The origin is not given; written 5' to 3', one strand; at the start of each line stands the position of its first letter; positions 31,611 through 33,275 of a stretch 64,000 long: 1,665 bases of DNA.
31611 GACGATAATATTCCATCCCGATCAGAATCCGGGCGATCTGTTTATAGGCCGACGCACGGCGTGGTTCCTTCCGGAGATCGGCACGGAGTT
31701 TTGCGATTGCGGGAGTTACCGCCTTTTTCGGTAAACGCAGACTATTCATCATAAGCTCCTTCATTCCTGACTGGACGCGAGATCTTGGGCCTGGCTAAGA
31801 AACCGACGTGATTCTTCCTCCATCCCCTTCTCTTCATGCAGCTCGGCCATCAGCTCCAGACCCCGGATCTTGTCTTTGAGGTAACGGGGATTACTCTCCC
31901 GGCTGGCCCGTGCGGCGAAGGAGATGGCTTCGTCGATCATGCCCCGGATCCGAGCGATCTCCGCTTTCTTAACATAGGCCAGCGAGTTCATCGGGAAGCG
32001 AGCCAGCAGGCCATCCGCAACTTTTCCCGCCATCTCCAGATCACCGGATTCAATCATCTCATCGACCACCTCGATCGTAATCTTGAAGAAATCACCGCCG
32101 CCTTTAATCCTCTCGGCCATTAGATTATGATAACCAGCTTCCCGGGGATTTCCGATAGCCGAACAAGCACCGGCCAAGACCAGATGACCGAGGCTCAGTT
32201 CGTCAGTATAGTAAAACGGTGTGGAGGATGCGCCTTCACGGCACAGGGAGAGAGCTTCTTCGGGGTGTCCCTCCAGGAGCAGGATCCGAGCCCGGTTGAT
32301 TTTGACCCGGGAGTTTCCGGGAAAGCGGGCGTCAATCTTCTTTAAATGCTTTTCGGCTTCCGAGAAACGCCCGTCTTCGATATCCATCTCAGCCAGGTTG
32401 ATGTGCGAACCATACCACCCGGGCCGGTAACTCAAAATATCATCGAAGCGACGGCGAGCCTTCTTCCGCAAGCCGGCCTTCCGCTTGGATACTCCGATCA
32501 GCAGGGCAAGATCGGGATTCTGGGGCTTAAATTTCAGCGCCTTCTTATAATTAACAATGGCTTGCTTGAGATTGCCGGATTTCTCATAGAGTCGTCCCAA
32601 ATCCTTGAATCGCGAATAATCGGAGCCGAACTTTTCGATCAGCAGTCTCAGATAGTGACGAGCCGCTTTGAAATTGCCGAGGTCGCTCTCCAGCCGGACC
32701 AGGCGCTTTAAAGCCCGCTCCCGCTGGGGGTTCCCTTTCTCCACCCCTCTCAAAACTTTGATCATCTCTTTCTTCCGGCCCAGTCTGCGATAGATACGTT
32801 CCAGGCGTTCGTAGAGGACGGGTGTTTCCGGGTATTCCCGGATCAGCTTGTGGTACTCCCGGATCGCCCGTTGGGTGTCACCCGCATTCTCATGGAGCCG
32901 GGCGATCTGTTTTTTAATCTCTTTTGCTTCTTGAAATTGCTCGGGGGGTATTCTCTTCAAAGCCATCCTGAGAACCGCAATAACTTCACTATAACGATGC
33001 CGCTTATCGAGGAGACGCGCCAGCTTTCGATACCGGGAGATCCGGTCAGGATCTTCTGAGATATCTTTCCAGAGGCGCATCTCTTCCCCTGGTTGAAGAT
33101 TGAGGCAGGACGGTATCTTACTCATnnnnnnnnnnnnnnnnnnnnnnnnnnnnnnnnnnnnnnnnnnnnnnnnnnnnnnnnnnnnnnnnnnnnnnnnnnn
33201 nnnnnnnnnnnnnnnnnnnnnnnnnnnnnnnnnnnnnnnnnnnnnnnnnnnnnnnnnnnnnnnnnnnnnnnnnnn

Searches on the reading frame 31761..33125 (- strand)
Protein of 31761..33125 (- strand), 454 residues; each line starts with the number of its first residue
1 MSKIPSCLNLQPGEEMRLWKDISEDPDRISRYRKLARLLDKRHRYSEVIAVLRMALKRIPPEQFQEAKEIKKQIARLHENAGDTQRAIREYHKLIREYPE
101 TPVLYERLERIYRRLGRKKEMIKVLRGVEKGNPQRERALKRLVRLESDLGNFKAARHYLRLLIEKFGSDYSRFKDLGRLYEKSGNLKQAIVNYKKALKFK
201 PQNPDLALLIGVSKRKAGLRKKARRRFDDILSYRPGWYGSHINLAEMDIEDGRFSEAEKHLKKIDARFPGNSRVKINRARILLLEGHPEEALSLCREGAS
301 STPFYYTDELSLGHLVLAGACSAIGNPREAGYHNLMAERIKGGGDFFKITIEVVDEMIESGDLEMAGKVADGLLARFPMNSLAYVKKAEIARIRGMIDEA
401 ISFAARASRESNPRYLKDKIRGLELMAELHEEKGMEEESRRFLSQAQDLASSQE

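Call 7: search_protein_families(library=pfam, proteins=[window:31761-33125:-])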
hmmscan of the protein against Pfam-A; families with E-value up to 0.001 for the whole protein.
window:31761-33125:- (454 aa): 28 families (the best 25 are shown)
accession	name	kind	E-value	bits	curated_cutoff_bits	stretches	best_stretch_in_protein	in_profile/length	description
PF14559.12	TPR_19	-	1.1e-28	99.7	25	2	249-299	2-52/68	Tetratricopeptide repeat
PF13428.12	TPR_14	-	7.2e-27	91.6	23.5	1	70-108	3-41/44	Tetratricopeptide repeat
PF07719.23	TPR_2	-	1.6e-19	68.8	27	1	175-203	6-34/34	Tetratricopeptide repeat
PF13432.12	TPR_16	-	2.9e-17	63.2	32.7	0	142-204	3-65/65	Tetratricopeptide repeat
PF13181.12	TPR_8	-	1.2e-14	53.6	25.7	1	176-203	7-34/34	Tetratricopeptide repeat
PF13424.12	TPR_12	-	9.2e-13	48.6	30.1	0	174-200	49-75/77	Tetratricopeptide repeat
PF13174.12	TPR_6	-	2.3e-12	47.1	26.3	1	74-101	6-33/33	Tetratricopeptide repeat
PF13176.12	TPR_7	-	5.9e-12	45.1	27.9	0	106-127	3-24/36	Tetratricopeptide repeat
PF00515.34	TPR_1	-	1.4e-10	40.9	27.8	1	175-203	6-34/34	Tetratricopeptide repeat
PF25064.1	ARM_TT21_5th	-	8.9e-10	39.3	27.8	0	75-134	8-67/117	TT21 fifth ARM repeats domain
PF20225.4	DUF6584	-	2.2e-09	38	27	0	71-118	4-53/171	Family of unknown function (DUF6584)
PF13414.12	TPR_11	-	2.3e-08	34.1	26.8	1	177-211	1-35/42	TPR repeat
PF24575.1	TPR_Slam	-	5.8e-08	33.5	35.2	0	75-103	54-82/104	Surface lipoprotein assembly modifier, N-terminal TPR repeats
PF13431.12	TPR_17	-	8.5e-07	29.2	24.4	0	374-401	6-33/34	Tetratricopeptide repeat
PF25058.1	ARM_TT21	-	4.8e-06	27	27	0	178-307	15-129/155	Tetratricopeptide repeat protein 21 ARM repeat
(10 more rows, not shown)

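Call 9: find_encoding_contigs(protein=window:31761-33125:-, flank=10000, max_places=10)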
Protein window:31761-33125:- (454 aa): 2 contigs read that carry it; 1 place shown.
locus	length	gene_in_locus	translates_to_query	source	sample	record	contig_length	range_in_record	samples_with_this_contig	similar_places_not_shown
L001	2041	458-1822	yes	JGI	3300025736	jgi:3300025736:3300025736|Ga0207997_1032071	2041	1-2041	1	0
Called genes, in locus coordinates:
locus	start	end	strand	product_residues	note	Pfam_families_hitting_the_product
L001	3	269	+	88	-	?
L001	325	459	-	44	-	-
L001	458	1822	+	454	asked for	PF13424:TPR_12 (faint), PF25058:ARM_TT21 (faint), PF13431:TPR_17 (faint), PF25064:ARM_TT21_5th (faint), PF07719:TPR_2 (faint), PF00515:TPR_1 (weak), PF13414:TPR_11 (weak), PF14559:TPR_19 (weak), +9 more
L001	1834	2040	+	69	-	?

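Call 12: find_homologous_proteins(query=window:31761-33125:-, max_evalue=1e-10)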
Query window:31761-33125:- (454 aa): 48 proteins with E <= 1e-10 among 8000 candidates.
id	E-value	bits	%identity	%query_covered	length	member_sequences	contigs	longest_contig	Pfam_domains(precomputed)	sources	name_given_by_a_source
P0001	2.4e-283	958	100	97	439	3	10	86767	PF13431.13,PF20225.5,PF13414.13,PF25058.2,PF13176.13,PF13428.13,PF25064.2,PF07721.21,PF14559.13,PF24575.2,PF10300.16,PF00515.35,PF13424.13,PF13432.13,PF13181.13,PF07719.24,PF13174.13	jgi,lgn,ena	-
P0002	2.9e-206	704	70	100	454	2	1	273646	PF13431.13,PF20225.5,PF13176.13,PF12569.15,PF13428.13,PF25064.2,PF07721.21,PF14559.13,PF24575.2,PF13371.13,PF17874.8,PF00515.35,PF13424.13,PF13432.13,PF13181.13,PF07719.24,PF13174.13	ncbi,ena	-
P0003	1.2e-204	698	70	99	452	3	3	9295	PF13431.13,PF23914.2,PF13414.13,PF25058.2,PF13176.13,PF13428.13,PF25064.2,PF13374.13,PF07721.21,PF14559.13,PF24575.2,PF00515.35,PF13424.13,PF28559.1,PF14938.13,PF13432.13,PF13429.13,PF13181.13,PF07719.24,PF13174.13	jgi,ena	-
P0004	1.2e-204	698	71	100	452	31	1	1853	PF13431.13,PF23914.2,PF13414.13,PF25058.2,PF13176.13,PF13428.13,PF25064.2,PF13374.13,PF07721.21,PF14559.13,PF24575.2,PF17874.8,PF00515.35,PF13424.13,PF13432.13,PF13429.13,PF13181.13,PF07719.24,PF13174.13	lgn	-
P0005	9.6e-204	695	71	100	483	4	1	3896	PF13431.13,PF23914.2,PF13414.13,PF13176.13,PF13428.13,PF25064.2,PF13374.13,PF07721.21,PF14559.13,PF24575.2,PF17874.8,PF00515.35,PF13424.13,PF13432.13,PF13429.13,PF13181.13,PF07719.24,PF13174.13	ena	-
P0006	1.9e-202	691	70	99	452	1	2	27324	PF13431.13,PF23914.2,PF13414.13,PF25058.2,PF13176.13,PF13428.13,PF25064.2,PF07721.21,PF14559.13,PF24575.2,PF13371.13,PF00515.35,PF13424.13,PF28559.1,PF14938.13,PF13432.13,PF13429.13,PF13181.13,PF07719.24,PF13174.13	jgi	jgi:tetratricopeptide (TPR) repeat protein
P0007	2.0e-201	688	69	100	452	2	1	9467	PF13431.13,PF23914.2,PF13414.13,PF25058.2,PF13176.13,PF13428.13,PF25064.2,PF14559.13,PF13371.13,PF00515.35,PF13424.13,PF28559.1,PF14938.13,PF13432.13,PF13429.13,PF13181.13,PF07719.24,PF13174.13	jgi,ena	-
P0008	5.6e-201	686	70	100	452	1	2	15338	PF13431.13,PF23914.2,PF13414.13,PF25058.2,PF13176.13,PF13428.13,PF25064.2,PF13374.13,PF07721.21,PF14559.13,PF24575.2,PF10300.16,PF13371.13,PF00515.35,PF13424.13,PF14938.13,PF13432.13,PF13429.13,PF13181.13,PF07719.24,PF13174.13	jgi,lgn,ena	-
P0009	1.3e-195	669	69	99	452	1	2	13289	PF13431.13,PF23914.2,PF13414.13,PF25058.2,PF13176.13,PF13428.13,PF25064.2,PF07721.21,PF14559.13,PF24575.2,PF00515.35,PF13424.13,PF28559.1,PF13432.13,PF13429.13,PF13181.13,PF07719.24,PF13174.13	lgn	-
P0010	4.6e-186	637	65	99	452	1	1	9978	PF13431.13,PF23914.2,PF20225.5,PF13414.13,PF25058.2,PF13176.13,PF13428.13,PF25064.2,PF13374.13,PF07721.21,PF14559.13,PF24575.2,PF13371.13,PF00515.35,PF13424.13,PF21033.5,PF13432.13,PF13429.13,PF13181.13,PF07719.24,PF13174.13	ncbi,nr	ncbi:MAG: tetratricopeptide repeat protein [Candidatus Auribacterota bacterium]|nr:tetratricopeptide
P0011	1.3e-185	636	67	100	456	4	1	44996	PF13431.13,PF23914.2,PF13414.13,PF25058.2,PF13176.13,PF12569.15,PF13428.13,PF23241.2,PF25064.2,PF07721.21,PF14559.13,PF24575.2,PF13371.13,PF17874.8,PF00515.35,PF13424.13,PF13432.13,PF13429.13,PF13181.13,PF07719.24,PF13174.13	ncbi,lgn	-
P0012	8.3e-184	630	65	100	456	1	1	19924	PF13431.13,PF23914.2,PF13414.13,PF25058.2,PF13176.13,PF13428.13,PF25064.2,PF14559.13,PF24575.2,PF10300.16,PF13371.13,PF00515.35,PF13424.13,PF21033.5,PF13432.13,PF13429.13,PF13181.13,PF07719.24,PF13174.13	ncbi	-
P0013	8.6e-183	626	64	100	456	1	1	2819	PF13431.13,PF23914.2,PF20225.5,PF13414.13,PF25058.2,PF13176.13,PF13428.13,PF25064.2,PF14559.13,PF24575.2,PF10300.16,PF13371.13,PF17874.8,PF00515.35,PF13424.13,PF13432.13,PF13181.13,PF07719.24,PF13174.13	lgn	-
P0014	1.7e-181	622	65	100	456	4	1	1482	PF13431.13,PF23914.2,PF13414.13,PF25058.2,PF13176.13,PF13428.13,PF23241.2,PF25064.2,PF13374.13,PF14559.13,PF24575.2,PF13371.13,PF17874.8,PF00515.35,PF13424.13,PF13432.13,PF13429.13,PF13181.13,PF07719.24,PF13174.13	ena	-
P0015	5.5e-181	620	64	100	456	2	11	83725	PF13431.13,PF23914.2,PF13414.13,PF25058.2,PF13176.13,PF13428.13,PF23241.2,PF25064.2,PF07721.21,PF14559.13,PF24575.2,PF17874.8,PF00515.35,PF13424.13,PF13432.13,PF13429.13,PF13181.13,PF07719.24,PF13174.13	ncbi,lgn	-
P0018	3.1e-179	615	65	99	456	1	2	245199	PF13431.13,PF23914.2,PF13414.13,PF13176.13,PF13428.13,PF25064.2,PF13374.13,PF07721.21,PF14559.13,PF24575.2,PF13371.13,PF00515.35,PF13424.13,PF13432.13,PF13181.13,PF07719.24,PF13174.13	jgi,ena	-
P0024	3.6e-159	549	58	99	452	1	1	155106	PF13431.13,PF23914.2,PF20225.5,PF25058.2,PF13176.13,PF13428.13,PF25064.2,PF13374.13,PF07721.21,PF14559.13,PF24575.2,PF00515.35,PF12895.14,PF13424.13,PF13432.13,PF13181.13,PF07719.24,PF13174.13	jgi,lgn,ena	-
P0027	8.3e-140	485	53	100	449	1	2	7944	PF03704.24,PF13414.13,PF12569.15,PF13374.13,PF07721.21,PF24575.2,PF25068.3,PF00515.35,PF13424.13,PF13429.13,PF14561.13,PF07719.24,PF13174.13,PF20308.5,PF13431.13,PF23914.2,PF25058.2,PF13176.13,PF13428.13,PF25064.2,PF14559.13,PF13371.13,PF17874.8,PF22860.3,PF12895.14,PF21033.5,PF13432.13,PF13181.13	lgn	-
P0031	1.0e-125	438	51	92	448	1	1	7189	PF13431.13,PF23914.2,PF25058.2,PF13176.13,PF12569.15,PF13428.13,PF25064.2,PF07721.21,PF14559.13,PF13371.13,PF00515.35,PF12895.14,PF13424.13,PF21033.5,PF13432.13,PF13429.13,PF13181.13,PF07719.24,PF13174.13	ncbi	-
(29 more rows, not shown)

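Call 15: find_encoding_contigs(protein=P0002, flank=10000, max_places=2)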
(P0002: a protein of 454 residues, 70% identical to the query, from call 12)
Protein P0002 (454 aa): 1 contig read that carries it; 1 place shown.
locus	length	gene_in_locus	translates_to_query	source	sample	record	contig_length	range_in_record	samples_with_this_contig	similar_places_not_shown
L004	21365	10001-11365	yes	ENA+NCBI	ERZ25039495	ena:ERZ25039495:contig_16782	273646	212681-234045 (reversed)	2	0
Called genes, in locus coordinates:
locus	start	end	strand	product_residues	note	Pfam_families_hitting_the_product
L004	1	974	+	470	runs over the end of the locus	PF13495:Phage_int_SAM_4, PF00589:Phage_integrase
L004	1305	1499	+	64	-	PF09957:VapB_antitoxin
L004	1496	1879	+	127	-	PF01850:PIN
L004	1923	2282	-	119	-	PF01850:PIN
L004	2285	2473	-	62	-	PF09957:VapB_antitoxin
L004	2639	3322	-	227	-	PF13484:Fer4_16 (faint)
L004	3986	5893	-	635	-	PF01134:GIDA, PF12831:FAD_oxidored (faint), PF21680:GIDA_C_1st, PF13932:SAM_GIDA_C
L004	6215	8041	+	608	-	PF13522:GATase_6, PF13537:GATase_7, PF01380:SIS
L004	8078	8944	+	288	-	PF00899:ThiF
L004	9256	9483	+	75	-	PF02597:ThiS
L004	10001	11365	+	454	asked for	PF13424:TPR_12 (faint), PF13428:TPR_14 (faint), PF07719:TPR_2 (faint), PF12569:NatA_aux_su (faint), PF13174:TPR_6 (faint), PF13176:TPR_7 (faint), PF13371:TPR_9 (faint), PF14559:TPR_19 (weak), +9 more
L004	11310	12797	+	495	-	PF12569:NatA_aux_su (faint), PF25058:ARM_TT21 (faint), PF25064:ARM_TT21_5th (faint), PF12895:ANAPC3 (faint), PF23914:TPR_CcmH_CycH (faint), PF07719:TPR_2 (faint), PF14559:TPR_19 (weak), PF13432:TPR_16 (weak), +2 more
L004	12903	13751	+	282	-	PF01149:Fapy_DNA_glyco, PF06831:H2TH, PF06827:zf-FPG_IleRS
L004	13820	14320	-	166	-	PF00994:MoCF_biosynth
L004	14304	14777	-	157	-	PF01967:MoaC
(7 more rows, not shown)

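Call 16: find_encoding_contigs(protein=P0018, flank=10000, max_places=2)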
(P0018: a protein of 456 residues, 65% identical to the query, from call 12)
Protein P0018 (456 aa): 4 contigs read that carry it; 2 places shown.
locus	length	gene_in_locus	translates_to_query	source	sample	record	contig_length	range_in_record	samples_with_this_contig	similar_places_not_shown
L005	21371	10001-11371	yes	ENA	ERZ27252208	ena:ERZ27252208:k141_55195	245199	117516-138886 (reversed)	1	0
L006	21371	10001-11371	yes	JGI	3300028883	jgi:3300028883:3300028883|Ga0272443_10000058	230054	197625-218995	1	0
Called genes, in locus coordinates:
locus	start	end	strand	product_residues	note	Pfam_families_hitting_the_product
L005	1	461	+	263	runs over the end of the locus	-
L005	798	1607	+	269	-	PF00930:DPPIV_N (faint), PF26549:Tricorn_N, PF26550:Tricorn_2nd, PF07676:PD40 (weak), PF26549:Tricorn_N (weak), PF07676:PD40 (weak), PF26550:Tricorn_2nd (weak), PF26549:Tricorn_N (weak), +1 more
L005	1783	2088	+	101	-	-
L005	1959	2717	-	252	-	PF00977:His_biosynth, PF03060:NMO (faint)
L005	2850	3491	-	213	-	PF00117:GATase, PF07685:GATase_3 (weak)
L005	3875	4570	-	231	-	PF13484:Fer4_16 (weak)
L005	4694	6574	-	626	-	PF01134:GIDA, PF12831:FAD_oxidored, PF21680:GIDA_C_1st, PF13932:SAM_GIDA_C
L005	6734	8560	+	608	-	PF13522:GATase_6, PF13537:GATase_7, PF01380:SIS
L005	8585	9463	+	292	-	PF00899:ThiF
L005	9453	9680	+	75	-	PF14451:Ub-Mut7C (weak), PF02597:ThiS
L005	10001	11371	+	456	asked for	PF13371:TPR_9 (faint), PF13374:TPR_10 (faint), PF00515:TPR_1 (weak), PF07719:TPR_2 (weak), PF13181:TPR_8 (weak), PF13414:TPR_11 (weak), PF23914:TPR_CcmH_CycH, PF14559:TPR_19 (weak), +9 more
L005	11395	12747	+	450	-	PF25058:ARM_TT21 (faint), PF07719:TPR_2 (faint), PF13424:TPR_12 (faint), PF13428:TPR_14 (faint), PF23914:TPR_CcmH_CycH (faint), PF07721:TPR_4 (faint), PF13432:TPR_16 (faint), PF14559:TPR_19 (weak), +5 more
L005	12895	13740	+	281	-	PF01149:Fapy_DNA_glyco, PF06831:H2TH, PF06827:zf-FPG_IleRS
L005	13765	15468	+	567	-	-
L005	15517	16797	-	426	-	PF05935:Arylsulfotrans (weak), PF14269:Arylsulfotran_2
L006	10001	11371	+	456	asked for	PF13371:TPR_9 (faint), PF13374:TPR_10 (faint), PF00515:TPR_1 (weak), PF07719:TPR_2 (weak), PF13181:TPR_8 (weak), PF13414:TPR_11 (weak), PF23914:TPR_CcmH_CycH, PF14559:TPR_19 (weak), +9 more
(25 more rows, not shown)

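Call 17: find_encoding_contigs(protein=P0024, flank=10000, max_places=2)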
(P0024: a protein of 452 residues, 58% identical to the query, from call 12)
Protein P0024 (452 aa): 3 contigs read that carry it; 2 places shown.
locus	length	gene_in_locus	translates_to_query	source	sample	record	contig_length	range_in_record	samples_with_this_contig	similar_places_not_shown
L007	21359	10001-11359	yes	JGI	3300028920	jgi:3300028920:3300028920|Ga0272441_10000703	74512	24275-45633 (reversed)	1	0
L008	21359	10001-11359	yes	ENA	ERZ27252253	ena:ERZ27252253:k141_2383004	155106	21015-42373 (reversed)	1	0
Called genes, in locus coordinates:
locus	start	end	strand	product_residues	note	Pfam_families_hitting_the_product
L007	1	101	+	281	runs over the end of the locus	-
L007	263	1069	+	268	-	PF13557:Phenol_MetA_deg (weak)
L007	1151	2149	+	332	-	PF00930:DPPIV_N (faint), PF25174:Beta-prop_THOC3 (faint), PF26550:Tricorn_2nd (weak), PF07676:PD40, PF26549:Tricorn_N, PF26550:Tricorn_2nd, PF26549:Tricorn_N (weak)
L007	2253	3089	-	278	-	PF00977:His_biosynth, PF03060:NMO (faint), PF01207:Dus (faint), PF04309:G3P_antiterm (faint)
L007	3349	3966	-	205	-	PF00117:GATase, PF07685:GATase_3 (weak)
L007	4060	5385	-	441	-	PF03951:Gln-synt_N, PF00120:Gln-synt_C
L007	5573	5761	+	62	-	-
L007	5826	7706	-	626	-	PF01134:GIDA, PF12831:FAD_oxidored, PF21680:GIDA_C_1st, PF13932:SAM_GIDA_C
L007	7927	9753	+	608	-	PF13522:GATase_6, PF13537:GATase_7, PF01380:SIS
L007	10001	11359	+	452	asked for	PF20225:DUF6584 (faint), PF25058:ARM_TT21 (faint), PF25064:ARM_TT21_5th (faint), PF12895:ANAPC3 (faint), PF13424:TPR_12 (faint), PF13431:TPR_17 (faint), PF13432:TPR_16 (faint), PF14559:TPR_19 (weak), +10 more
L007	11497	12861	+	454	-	PF13424:TPR_12 (faint), PF25058:ARM_TT21 (faint), PF07719:TPR_2 (faint), PF12895:ANAPC3 (faint), PF14559:TPR_19 (weak), PF25062:ARM_TT21_N (weak), PF25064:ARM_TT21_5th (weak), PF14559:TPR_19 (weak), +9 more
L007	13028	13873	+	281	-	PF01149:Fapy_DNA_glyco, PF06831:H2TH, PF06827:zf-FPG_IleRS (weak)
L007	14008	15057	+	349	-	PF01636:APH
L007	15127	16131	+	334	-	PF00483:NTP_transferase, PF12804:NTP_transf_3, PF25084:LbH_EIF2B, PF00132:Hexapep, PF25087:GMPPB_C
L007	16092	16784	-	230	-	PF21347:DUF3108_like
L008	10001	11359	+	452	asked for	PF20225:DUF6584 (faint), PF25058:ARM_TT21 (faint), PF25064:ARM_TT21_5th (faint), PF12895:ANAPC3 (faint), PF13424:TPR_12 (faint), PF13431:TPR_17 (faint), PF13432:TPR_16 (faint), PF14559:TPR_19 (weak), +10 more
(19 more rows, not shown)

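Call 21: find_encoding_contigs(protein=P0015, flank=10000, max_places=1)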
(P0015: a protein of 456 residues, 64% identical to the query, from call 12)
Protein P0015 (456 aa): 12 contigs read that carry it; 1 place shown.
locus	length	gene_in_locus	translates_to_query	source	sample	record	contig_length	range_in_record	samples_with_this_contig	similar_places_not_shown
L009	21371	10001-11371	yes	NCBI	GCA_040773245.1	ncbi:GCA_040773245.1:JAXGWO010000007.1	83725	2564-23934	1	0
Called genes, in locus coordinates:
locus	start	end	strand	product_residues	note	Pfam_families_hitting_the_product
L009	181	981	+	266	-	-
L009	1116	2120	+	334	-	PF00930:DPPIV_N (faint), PF26549:Tricorn_N, PF26550:Tricorn_2nd, PF07676:PD40, PF26549:Tricorn_N, PF07676:PD40 (weak)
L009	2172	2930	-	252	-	PF00977:His_biosynth, PF01207:Dus (faint), PF02581:TMP-TENI (faint), PF03060:NMO (faint)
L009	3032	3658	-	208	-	PF00117:GATase, PF01174:SNO (faint), PF07685:GATase_3 (weak)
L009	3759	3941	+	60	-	-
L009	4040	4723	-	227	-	PF13484:Fer4_16 (weak)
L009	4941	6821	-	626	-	PF01134:GIDA, PF12831:FAD_oxidored, PF21680:GIDA_C_1st, PF13932:SAM_GIDA_C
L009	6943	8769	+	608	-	PF13522:GATase_6, PF13537:GATase_7, PF01380:SIS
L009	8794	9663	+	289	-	PF00899:ThiF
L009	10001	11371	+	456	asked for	PF13424:TPR_12 (faint), PF23914:TPR_CcmH_CycH (weak), PF00515:TPR_1 (weak), PF07719:TPR_2 (weak), PF13181:TPR_8 (weak), PF13414:TPR_11 (weak), PF14559:TPR_19 (weak), PF13432:TPR_16 (weak), +11 more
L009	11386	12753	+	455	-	PF13424:TPR_12 (faint), PF23914:TPR_CcmH_CycH (faint), PF25058:ARM_TT21 (faint), PF07719:TPR_2 (faint), PF13428:TPR_14 (faint), PF07721:TPR_4 (faint), PF13432:TPR_16 (faint), PF14559:TPR_19 (weak), +7 more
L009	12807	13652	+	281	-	PF01149:Fapy_DNA_glyco, PF06831:H2TH, PF06827:zf-FPG_IleRS (weak)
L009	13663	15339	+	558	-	PF13231:PMT_2 (weak)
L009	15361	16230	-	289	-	PF04230:PS_pyruv_trans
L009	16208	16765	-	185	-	PF00994:MoCF_biosynth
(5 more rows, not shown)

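Call 22: find_encoding_contigs(protein=P0011, flank=10000, max_places=1)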
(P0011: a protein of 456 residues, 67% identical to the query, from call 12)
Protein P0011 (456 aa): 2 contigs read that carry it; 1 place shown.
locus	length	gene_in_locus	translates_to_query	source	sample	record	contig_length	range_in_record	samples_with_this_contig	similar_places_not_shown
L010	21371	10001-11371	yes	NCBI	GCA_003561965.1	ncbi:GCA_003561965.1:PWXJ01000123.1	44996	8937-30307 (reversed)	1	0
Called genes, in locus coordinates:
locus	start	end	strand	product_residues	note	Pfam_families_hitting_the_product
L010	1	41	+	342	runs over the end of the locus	PF14583:Pectate_lyase22 (faint), PF19283:APEH_N (faint), PF26549:Tricorn_N, PF07676:PD40, PF26550:Tricorn_2nd, PF07676:PD40, PF26549:Tricorn_N, PF07676:PD40 (weak), +1 more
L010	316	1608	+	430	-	PF03349:Toluene_X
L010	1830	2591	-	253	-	PF00977:His_biosynth, PF02581:TMP-TENI (faint), PF03060:NMO (faint), PF01207:Dus (faint), PF01180:DHO_dh (faint)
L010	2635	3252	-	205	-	PF00117:GATase, PF07685:GATase_3 (weak)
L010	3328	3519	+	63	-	-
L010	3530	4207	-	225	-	PF13484:Fer4_16 (faint)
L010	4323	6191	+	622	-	PF01134:GIDA, PF12831:FAD_oxidored (weak), PF21680:GIDA_C_1st, PF13932:SAM_GIDA_C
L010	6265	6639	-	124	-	-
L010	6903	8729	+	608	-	PF13522:GATase_6, PF13537:GATase_7, PF01380:SIS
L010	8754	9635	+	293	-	PF00899:ThiF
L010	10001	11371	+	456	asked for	PF13424:TPR_12 (faint), PF25058:ARM_TT21 (faint), PF23914:TPR_CcmH_CycH (weak), PF00515:TPR_1 (weak), PF07719:TPR_2 (weak), PF13181:TPR_8 (weak), PF13414:TPR_11 (weak), PF14559:TPR_19, +13 more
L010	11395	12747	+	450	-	PF07719:TPR_2 (faint), PF13424:TPR_12 (faint), PF13428:TPR_14 (faint), PF13431:TPR_17 (faint), PF23914:TPR_CcmH_CycH (faint), PF07721:TPR_4 (faint), PF13432:TPR_16 (faint), PF14559:TPR_19, +4 more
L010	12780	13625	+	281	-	PF01149:Fapy_DNA_glyco, PF06831:H2TH, PF06827:zf-FPG_IleRS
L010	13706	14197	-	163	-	PF00994:MoCF_biosynth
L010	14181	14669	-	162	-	PF01967:MoaC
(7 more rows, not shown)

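Call 23: find_encoding_contigs(protein=P0027, flank=10000, max_places=1)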
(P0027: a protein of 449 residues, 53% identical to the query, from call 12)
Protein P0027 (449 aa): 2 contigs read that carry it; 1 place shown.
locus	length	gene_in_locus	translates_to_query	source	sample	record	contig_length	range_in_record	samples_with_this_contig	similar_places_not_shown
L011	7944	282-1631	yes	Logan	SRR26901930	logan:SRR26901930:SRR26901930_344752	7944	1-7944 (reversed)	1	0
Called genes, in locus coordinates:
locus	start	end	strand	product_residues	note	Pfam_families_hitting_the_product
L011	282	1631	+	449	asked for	PF14561:TPR_20 (faint), PF20308:TPR-S (faint), PF25058:ARM_TT21 (faint), PF13428:TPR_14 (weak), PF13429:TPR_15, PF13432:TPR_16 (weak), PF14559:TPR_19 (weak), PF13424:TPR_12 (weak), +20 more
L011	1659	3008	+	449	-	PF13424:TPR_12 (faint), PF25063:ARM_TT21_C (faint), PF00515:TPR_1 (faint), PF07719:TPR_2 (faint), PF12895:ANAPC3 (faint), PF13374:TPR_10 (faint), PF13428:TPR_14 (faint), PF14559:TPR_19, +10 more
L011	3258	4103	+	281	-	PF01149:Fapy_DNA_glyco, PF06831:H2TH, PF06827:zf-FPG_IleRS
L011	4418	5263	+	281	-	PF01636:APH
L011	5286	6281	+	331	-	PF00483:NTP_transferase, PF12804:NTP_transf_3 (weak), PF25084:LbH_EIF2B, PF00132:Hexapep (faint), PF25087:GMPPB_C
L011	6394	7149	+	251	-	PF00902:TatC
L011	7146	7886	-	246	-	PF00565:SNase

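Call 24: find_encoding_contigs(protein=P0031, flank=10000, max_places=1)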
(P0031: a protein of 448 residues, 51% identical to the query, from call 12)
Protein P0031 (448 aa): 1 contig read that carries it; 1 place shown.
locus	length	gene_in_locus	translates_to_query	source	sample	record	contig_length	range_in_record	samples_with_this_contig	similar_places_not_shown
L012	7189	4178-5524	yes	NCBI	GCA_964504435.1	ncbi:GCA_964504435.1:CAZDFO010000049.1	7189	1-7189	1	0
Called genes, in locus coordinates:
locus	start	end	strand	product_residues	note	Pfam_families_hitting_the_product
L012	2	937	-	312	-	?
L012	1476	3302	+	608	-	PF13522:GATase_6, PF13537:GATase_7, PF01380:SIS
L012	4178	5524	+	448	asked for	PF25058:ARM_TT21 (faint), PF12569:NatA_aux_su (faint), PF12895:ANAPC3 (faint), PF13371:TPR_9 (faint), PF13424:TPR_12 (faint), PF13429:TPR_15, PF13432:TPR_16 (weak), PF14559:TPR_19 (weak), +11 more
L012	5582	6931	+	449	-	PF12895:ANAPC3 (faint), PF13424:TPR_12 (faint), PF00515:TPR_1 (faint), PF07719:TPR_2 (faint), PF13181:TPR_8 (faint), PF13374:TPR_10 (faint), PF13428:TPR_14 (faint), PF14559:TPR_19 (weak), +7 more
